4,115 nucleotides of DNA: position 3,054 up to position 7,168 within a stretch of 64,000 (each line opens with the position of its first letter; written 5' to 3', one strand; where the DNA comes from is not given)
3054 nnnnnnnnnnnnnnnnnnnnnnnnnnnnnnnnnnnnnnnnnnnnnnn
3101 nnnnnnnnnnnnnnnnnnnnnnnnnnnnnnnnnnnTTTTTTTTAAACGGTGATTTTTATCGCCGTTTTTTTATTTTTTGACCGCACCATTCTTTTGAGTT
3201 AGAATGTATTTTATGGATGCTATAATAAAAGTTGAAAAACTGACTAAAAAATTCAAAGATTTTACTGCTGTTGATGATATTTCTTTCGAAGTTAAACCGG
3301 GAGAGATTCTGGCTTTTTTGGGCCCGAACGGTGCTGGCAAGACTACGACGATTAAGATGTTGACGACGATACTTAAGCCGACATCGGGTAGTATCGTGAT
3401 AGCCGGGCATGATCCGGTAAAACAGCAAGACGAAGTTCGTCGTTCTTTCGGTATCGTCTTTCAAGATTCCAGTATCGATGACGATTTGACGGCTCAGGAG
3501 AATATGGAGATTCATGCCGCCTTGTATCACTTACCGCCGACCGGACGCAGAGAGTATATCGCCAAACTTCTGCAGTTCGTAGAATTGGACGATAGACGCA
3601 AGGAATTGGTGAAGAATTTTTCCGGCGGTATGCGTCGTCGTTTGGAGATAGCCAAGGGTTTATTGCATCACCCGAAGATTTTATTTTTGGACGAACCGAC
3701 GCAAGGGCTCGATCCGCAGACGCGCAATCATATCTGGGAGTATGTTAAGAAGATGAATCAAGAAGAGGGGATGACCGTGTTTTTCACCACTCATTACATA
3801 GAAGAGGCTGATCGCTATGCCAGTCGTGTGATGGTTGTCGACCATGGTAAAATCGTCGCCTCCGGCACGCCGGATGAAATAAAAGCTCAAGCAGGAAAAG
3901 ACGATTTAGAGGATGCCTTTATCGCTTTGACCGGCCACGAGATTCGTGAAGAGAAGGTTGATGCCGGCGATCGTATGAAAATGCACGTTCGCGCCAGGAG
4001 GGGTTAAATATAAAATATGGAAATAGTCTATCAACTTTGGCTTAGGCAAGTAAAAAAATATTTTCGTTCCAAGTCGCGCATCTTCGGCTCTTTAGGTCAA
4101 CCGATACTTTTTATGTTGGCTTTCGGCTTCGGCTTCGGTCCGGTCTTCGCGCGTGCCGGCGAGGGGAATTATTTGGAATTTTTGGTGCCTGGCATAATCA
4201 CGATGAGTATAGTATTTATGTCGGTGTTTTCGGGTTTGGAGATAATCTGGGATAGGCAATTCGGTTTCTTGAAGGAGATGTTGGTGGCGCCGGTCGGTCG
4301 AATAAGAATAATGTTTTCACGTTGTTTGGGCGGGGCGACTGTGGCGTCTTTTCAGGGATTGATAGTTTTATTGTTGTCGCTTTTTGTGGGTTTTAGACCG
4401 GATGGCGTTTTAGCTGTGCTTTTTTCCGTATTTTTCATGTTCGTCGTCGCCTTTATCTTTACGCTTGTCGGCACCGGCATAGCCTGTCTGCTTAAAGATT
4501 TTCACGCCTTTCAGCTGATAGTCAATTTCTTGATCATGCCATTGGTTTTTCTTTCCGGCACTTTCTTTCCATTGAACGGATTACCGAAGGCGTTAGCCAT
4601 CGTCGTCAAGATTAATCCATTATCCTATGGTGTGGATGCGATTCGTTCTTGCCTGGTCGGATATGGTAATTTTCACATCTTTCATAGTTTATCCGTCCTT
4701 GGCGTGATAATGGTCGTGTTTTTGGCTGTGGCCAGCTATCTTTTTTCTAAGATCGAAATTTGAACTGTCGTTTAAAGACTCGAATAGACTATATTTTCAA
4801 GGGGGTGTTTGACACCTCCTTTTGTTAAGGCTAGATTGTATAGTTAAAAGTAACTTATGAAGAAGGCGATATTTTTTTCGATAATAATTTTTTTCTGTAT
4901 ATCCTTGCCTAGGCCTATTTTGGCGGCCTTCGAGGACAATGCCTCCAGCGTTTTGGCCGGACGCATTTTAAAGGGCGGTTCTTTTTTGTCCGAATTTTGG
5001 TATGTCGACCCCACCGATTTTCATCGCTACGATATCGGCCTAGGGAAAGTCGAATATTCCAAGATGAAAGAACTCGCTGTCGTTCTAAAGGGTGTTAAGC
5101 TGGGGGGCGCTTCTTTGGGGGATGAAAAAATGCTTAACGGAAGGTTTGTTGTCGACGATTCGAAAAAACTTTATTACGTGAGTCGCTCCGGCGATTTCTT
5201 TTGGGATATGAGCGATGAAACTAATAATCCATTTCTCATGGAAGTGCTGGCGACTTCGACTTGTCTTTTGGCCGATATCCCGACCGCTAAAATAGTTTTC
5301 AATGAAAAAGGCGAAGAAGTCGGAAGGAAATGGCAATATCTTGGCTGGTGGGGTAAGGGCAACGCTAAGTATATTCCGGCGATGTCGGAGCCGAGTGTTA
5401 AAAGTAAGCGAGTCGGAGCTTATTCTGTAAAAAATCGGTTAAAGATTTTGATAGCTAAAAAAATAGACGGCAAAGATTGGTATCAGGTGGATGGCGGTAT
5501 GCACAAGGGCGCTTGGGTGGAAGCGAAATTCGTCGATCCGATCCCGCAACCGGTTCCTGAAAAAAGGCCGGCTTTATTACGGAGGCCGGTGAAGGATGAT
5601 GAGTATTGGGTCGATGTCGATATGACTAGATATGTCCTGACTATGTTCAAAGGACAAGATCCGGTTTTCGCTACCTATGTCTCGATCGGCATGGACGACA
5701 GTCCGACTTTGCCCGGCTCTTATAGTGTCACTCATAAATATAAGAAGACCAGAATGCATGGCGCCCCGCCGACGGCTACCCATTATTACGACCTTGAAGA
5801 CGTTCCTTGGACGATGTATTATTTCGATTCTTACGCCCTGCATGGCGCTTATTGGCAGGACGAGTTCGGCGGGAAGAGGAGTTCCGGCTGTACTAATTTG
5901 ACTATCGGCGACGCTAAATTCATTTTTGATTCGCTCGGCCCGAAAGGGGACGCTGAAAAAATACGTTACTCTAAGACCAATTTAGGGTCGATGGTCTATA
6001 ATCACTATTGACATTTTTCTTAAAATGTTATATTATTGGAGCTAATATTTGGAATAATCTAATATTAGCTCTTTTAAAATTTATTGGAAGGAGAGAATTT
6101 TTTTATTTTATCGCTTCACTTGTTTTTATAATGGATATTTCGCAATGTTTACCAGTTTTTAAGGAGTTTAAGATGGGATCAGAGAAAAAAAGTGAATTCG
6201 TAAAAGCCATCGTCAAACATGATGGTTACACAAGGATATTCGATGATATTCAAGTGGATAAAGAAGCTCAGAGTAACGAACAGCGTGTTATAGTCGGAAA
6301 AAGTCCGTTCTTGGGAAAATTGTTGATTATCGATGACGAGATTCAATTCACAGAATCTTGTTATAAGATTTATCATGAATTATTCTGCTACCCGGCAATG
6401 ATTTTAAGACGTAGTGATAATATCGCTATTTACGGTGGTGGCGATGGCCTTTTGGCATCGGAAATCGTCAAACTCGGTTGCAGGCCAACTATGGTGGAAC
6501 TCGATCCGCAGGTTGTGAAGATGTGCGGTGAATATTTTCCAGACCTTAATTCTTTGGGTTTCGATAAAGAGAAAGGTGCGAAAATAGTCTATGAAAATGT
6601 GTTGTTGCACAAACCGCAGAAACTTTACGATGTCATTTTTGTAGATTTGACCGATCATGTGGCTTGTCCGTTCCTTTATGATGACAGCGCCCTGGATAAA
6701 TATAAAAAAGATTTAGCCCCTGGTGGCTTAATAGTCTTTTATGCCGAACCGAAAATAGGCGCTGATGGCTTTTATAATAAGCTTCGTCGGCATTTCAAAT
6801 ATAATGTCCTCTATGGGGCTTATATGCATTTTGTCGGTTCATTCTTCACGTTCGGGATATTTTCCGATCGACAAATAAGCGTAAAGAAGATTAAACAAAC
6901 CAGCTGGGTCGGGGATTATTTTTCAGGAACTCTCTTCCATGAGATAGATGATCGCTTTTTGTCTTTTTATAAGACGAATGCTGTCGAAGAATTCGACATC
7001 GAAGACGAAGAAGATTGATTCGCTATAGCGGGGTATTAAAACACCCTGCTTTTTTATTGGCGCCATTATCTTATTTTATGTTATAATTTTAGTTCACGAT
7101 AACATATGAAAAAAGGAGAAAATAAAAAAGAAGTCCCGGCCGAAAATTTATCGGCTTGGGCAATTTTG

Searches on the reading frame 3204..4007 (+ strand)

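Call 7: search_protein_families(library=pfam, proteins=[window:3204-4007:+], max_evalue=0.001)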
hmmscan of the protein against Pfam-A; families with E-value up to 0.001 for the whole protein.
window:3204-4007:+ (267 aa): 6 families
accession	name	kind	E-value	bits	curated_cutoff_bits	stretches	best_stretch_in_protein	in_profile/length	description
PF00005.33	ABC_tran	-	5.6e-36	124.6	25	1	24-167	2-137/137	ABC transporter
PF13304.12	AAA_21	-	3.5e-12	47.4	27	1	84-197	204-298/304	AAA domain, putative AbiEii toxin, Type IV TA system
PF13175.12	AAA_15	-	2.6e-05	24.5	32.1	0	24-70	15-55/374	AAA ATPase domain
PF13476.12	AAA_23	-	0.00058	21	27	1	22-87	9-80/201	AAA domain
PF13401.12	AAA_22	-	0.00065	20.4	27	0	34-192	6-118/130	AAA domain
PF00448.28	SRP54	-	0.00085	19.4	22.7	0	35-70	3-38/196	SRP54-type protein, GTPase domain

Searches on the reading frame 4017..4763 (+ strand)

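Call 7: search_protein_families(library=pfam, proteins=[window:4017-4763:+], max_evalue=0.001)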
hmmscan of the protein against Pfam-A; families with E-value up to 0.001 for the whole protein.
window:4017-4763:+ (248 aa): 2 families
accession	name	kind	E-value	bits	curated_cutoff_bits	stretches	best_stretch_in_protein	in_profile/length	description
PF01061.29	ABC2_membrane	-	3.4e-35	121.9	26.9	1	5-212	4-209/211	ABC-2 type transporter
PF12698.13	ABC2_membrane_3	-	1e-18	68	31.6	1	49-240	157-346/347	ABC-2 family transporter protein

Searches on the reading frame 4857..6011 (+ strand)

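Call 7: search_protein_families(library=pfam, proteins=[window:4857-6011:+], max_evalue=0.001)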
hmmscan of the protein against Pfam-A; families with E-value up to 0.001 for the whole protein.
window:4857-6011:+ (384 aa): 1 family
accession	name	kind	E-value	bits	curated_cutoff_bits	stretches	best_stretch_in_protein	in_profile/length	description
PF03734.19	YkuD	-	5.7e-16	59.8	23.4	1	250-362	2-140/146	L,D-transpeptidase catalytic domain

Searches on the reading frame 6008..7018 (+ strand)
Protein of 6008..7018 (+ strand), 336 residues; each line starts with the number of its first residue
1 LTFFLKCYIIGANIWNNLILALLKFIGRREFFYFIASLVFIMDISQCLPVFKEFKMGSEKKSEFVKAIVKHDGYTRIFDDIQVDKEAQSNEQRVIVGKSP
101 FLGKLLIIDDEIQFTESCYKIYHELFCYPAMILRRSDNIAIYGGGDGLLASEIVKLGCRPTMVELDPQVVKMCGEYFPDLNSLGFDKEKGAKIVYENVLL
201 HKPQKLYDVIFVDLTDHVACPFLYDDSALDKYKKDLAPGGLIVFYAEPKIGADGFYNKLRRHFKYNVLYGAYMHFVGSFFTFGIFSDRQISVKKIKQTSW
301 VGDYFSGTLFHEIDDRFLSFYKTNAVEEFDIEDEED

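Call 7: search_protein_families(library=pfam, proteins=[window:6008-7018:+], max_evalue=0.001)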
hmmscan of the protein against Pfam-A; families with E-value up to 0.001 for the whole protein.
window:6008-7018:+ (336 aa): 1 family
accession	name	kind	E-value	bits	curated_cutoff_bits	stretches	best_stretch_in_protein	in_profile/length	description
PF01564.23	Spermine_synth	-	3.6e-15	56.4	22.9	1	121-247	3-133/186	Spermine/spermidine synthase domain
